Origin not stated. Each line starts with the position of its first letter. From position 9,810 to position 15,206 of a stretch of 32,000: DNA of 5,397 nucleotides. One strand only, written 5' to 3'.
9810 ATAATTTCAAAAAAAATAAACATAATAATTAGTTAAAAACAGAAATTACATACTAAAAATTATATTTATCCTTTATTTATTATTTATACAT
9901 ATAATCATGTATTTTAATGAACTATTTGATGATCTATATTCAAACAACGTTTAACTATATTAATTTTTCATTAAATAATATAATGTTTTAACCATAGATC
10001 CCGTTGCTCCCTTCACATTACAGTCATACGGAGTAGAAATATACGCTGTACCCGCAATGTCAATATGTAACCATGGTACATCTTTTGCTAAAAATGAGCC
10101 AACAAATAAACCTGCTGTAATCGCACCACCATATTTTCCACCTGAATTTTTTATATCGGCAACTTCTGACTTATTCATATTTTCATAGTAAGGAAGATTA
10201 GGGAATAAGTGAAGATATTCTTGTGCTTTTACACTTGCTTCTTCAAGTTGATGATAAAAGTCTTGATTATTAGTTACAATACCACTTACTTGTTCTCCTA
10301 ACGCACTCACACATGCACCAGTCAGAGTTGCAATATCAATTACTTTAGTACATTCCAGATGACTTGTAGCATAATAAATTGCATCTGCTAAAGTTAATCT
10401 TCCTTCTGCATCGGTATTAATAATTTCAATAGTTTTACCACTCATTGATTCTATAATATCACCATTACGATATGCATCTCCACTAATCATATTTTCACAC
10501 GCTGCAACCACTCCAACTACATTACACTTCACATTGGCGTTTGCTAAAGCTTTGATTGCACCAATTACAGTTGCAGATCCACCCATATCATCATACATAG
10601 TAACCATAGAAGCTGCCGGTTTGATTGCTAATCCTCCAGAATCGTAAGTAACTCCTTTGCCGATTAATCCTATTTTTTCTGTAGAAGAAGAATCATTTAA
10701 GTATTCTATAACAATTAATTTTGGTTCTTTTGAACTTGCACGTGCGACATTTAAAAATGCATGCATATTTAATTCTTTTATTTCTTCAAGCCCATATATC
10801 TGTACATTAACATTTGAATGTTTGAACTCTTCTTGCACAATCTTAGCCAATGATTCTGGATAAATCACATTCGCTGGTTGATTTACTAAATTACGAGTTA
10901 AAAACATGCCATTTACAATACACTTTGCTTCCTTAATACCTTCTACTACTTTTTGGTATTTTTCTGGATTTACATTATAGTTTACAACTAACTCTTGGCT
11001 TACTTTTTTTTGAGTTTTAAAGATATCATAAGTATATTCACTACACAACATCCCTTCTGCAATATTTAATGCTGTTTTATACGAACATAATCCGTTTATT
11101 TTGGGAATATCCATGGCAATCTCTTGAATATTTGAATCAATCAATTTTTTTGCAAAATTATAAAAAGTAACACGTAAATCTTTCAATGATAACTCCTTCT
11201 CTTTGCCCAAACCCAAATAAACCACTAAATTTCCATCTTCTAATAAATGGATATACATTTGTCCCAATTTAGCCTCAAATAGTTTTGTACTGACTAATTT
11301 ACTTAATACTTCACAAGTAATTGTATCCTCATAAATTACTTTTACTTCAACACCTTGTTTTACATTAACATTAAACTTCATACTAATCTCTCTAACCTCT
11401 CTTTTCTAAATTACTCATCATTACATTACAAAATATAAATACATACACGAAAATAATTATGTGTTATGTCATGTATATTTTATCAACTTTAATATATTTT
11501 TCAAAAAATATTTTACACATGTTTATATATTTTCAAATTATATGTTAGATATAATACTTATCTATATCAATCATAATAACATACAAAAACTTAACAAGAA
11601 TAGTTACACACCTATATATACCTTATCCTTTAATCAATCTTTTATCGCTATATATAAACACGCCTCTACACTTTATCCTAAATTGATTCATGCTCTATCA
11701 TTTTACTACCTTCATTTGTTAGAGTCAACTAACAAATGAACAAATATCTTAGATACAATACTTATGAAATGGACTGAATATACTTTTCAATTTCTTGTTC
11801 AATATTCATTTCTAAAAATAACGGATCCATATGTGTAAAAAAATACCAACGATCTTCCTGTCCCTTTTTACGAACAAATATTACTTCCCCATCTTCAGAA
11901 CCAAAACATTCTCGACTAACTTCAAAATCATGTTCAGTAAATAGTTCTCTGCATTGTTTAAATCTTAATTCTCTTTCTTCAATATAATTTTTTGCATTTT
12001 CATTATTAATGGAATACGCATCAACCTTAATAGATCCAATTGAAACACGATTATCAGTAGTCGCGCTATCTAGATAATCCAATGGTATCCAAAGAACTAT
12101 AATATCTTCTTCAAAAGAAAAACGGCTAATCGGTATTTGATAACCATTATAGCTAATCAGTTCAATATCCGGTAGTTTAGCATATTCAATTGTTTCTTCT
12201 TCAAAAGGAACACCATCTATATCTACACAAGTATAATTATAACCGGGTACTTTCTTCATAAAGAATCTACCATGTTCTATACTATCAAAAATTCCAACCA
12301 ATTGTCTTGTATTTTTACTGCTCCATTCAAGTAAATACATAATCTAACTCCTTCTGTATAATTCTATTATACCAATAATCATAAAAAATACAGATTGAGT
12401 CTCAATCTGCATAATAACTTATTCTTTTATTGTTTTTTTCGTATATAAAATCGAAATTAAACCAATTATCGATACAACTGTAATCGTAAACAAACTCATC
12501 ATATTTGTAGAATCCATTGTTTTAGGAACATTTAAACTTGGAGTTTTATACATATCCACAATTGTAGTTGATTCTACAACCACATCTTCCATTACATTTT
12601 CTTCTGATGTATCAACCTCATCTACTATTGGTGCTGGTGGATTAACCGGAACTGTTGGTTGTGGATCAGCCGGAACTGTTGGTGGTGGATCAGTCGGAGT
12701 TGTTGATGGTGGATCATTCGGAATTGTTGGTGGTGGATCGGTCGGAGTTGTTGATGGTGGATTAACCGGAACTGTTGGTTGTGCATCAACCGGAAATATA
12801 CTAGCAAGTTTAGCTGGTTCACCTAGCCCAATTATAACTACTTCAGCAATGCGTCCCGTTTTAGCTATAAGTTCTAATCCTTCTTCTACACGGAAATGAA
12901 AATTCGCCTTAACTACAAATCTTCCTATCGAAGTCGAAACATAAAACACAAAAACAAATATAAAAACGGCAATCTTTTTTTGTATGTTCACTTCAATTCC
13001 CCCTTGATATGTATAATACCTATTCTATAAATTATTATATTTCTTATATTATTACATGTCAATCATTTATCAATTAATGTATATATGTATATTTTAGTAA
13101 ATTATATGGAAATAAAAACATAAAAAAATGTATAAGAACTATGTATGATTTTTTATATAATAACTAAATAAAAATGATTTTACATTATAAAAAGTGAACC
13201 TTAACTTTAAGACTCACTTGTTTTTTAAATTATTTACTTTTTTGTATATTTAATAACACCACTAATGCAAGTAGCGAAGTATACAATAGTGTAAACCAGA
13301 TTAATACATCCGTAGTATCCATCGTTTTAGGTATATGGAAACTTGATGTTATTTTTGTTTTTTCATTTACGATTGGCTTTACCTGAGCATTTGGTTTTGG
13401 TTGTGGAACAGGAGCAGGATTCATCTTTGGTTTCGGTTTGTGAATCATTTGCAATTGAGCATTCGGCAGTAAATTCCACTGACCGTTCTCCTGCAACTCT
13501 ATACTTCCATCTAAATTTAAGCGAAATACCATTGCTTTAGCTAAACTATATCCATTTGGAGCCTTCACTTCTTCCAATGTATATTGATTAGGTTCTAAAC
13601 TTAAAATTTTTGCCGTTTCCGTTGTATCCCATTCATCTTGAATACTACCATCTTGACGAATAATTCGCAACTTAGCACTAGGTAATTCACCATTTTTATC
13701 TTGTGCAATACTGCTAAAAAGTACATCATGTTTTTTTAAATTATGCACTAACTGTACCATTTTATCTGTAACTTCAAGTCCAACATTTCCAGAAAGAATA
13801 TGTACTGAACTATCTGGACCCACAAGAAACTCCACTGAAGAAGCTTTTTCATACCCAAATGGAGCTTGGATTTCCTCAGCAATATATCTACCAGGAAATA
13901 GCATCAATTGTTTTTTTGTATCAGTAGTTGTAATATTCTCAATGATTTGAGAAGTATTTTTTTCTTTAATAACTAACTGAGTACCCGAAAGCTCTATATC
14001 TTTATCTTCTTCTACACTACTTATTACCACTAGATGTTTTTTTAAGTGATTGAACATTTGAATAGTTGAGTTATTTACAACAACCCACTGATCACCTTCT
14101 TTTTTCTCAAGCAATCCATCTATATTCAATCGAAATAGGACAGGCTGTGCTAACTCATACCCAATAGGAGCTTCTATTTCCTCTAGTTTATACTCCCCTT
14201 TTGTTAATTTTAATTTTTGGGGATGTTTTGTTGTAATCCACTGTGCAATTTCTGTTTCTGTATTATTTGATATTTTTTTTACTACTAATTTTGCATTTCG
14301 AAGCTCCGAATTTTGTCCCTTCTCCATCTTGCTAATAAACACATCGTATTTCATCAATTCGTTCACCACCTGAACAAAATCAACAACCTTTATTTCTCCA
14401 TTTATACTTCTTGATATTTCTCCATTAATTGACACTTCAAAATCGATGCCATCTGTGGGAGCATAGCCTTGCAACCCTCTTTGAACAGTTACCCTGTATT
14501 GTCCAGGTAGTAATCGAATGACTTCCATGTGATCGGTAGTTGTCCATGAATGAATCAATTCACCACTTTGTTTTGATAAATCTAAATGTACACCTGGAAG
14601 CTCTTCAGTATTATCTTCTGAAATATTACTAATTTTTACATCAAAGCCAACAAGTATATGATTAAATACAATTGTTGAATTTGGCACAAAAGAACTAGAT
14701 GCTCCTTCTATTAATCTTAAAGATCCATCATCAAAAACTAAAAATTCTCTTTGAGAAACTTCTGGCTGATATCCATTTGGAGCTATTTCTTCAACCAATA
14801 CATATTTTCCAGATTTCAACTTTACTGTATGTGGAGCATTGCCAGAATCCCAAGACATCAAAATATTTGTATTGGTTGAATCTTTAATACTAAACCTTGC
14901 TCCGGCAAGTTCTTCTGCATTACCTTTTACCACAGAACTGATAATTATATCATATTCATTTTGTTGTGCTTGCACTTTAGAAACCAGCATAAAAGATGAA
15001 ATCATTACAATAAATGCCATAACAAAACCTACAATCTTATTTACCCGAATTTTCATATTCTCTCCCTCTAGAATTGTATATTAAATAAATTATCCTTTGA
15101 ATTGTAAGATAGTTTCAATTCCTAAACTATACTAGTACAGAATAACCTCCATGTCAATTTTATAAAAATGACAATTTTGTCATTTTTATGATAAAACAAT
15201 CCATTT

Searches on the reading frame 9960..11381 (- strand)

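Call 99: search_protein_families(library=ncbifam, proteins=[window:9960-11381:-], max_evalue=0.001)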
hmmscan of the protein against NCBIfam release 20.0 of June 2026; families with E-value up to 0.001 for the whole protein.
window:9960-11381:- (473 aa): 13 families
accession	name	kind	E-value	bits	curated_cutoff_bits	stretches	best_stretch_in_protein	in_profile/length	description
NF002083.0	PRK00913.3-5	equivalog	4e-176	586.7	468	1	23-473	34-489/492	leucyl aminopeptidase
NF002073.0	PRK00913.1-2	equivalog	1.1e-123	413.8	432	1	49-472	78-499/505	leucyl aminopeptidase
NF002077.0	PRK00913.2-4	equivalog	4.8e-118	395.3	471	1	20-471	39-495/501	leucyl aminopeptidase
NF002075.0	PRK00913.2-2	equivalog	1.5e-115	386.9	468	1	23-471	45-496/502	leucyl aminopeptidase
NF002076.0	PRK00913.2-3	equivalog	5.1e-115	385.3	491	1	18-468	37-487/494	leucyl aminopeptidase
NF002074.0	PRK00913.1-4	equivalog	5.9e-114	381.6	415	1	19-468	36-487/496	leucyl aminopeptidase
NF002081.0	PRK00913.3-3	equivalog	2.1e-107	359.9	485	1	8-471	14-478/485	leucyl aminopeptidase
NF002082.0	PRK00913.3-4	equivalog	5.9e-98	328.9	552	1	52-473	69-502/504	leucyl aminopeptidase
NF002072.0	PRK00913.1-1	equivalog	2.5e-93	313.3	826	1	19-468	36-489/502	leucyl aminopeptidase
NF002078.0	PRK00913.2-5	equivalog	1.5e-90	304.1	622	1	51-472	70-495/500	leucyl aminopeptidase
NF002080.0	PRK00913.3-2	equivalog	6.8e-90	302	475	1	102-472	83-442/447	leucyl aminopeptidase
NF002079.0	PRK00913.3-1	equivalog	9.4e-75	252.1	1013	1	110-466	115-484/496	leucyl aminopeptidase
NF003450.0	PRK05015.1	equivalog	1.7e-68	231.3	437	1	116-472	70-426/429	aminopeptidase PepB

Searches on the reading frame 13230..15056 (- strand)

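Call 81: search_protein_families(library=pfam, proteins=[window:13230-15056:-], max_evalue=0.001)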
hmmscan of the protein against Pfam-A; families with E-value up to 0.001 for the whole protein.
window:13230-15056:- (608 aa): 2 families
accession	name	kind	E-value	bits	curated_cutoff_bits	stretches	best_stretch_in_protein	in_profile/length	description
PF17802.7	SpaA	-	5.6e-45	151.9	23.1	5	451-519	9-83/91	Prealbumin-like fold domain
PF14900.11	DUF4493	-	1.1e-05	25.9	27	0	139-194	14-73/226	Domain of unknown function (DUF4493)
